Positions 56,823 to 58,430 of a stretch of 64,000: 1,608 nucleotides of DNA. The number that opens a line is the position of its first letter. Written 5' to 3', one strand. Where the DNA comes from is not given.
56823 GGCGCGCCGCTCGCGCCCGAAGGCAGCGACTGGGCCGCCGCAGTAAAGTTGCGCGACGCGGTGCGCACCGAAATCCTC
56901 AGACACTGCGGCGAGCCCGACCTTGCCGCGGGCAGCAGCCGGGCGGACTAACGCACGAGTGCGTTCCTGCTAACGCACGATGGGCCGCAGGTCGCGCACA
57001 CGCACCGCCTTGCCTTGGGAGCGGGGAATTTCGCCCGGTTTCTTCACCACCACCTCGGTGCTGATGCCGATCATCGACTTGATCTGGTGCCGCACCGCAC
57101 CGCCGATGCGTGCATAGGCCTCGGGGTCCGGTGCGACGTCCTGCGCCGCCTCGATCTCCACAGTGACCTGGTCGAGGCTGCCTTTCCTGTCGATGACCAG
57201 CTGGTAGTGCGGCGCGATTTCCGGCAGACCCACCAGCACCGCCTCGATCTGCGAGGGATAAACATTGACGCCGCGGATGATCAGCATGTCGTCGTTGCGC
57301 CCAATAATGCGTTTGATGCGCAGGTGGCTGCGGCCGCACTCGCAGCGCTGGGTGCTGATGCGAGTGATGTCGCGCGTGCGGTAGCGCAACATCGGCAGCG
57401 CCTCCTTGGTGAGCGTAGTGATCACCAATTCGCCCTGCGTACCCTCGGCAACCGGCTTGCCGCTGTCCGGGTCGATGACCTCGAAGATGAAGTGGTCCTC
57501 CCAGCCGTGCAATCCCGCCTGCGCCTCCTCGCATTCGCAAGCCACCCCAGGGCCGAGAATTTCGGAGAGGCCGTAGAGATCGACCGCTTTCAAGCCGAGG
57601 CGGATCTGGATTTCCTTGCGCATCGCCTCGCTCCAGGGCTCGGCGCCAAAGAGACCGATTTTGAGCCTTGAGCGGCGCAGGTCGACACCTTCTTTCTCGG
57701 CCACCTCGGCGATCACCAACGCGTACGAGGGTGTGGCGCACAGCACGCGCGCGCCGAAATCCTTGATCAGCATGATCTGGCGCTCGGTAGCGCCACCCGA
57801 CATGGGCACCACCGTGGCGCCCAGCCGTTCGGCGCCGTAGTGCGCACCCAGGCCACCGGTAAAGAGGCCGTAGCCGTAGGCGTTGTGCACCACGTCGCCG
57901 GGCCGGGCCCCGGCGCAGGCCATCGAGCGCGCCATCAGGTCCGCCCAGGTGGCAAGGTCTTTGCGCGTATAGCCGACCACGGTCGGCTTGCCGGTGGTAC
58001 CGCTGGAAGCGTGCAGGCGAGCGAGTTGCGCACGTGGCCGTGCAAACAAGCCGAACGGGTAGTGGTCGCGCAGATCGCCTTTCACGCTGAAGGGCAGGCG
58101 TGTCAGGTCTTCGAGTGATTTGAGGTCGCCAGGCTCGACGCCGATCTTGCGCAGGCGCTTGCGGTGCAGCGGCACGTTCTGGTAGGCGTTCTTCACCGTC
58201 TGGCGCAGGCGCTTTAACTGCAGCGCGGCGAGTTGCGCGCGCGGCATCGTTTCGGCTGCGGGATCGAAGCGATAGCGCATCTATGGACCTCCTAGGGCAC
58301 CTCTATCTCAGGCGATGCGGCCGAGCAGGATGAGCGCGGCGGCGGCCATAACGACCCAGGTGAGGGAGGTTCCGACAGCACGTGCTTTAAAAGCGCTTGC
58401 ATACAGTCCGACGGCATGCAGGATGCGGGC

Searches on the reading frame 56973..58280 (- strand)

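Call 50: search_protein_families(library=pfam, proteins=[window:56973-58280:-])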
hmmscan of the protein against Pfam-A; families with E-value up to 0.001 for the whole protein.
window:56973-58280:- (436 aa): 2 families
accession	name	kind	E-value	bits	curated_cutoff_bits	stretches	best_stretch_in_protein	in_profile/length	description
PF14535.12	AMP-binding_C_2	-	8.5e-28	96.9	25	1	337-432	1-96/96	AMP-binding enzyme C-terminal domain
PF00501.34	AMP-binding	-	4.6e-19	68.9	29.9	1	85-288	163-375/384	AMP-binding enzyme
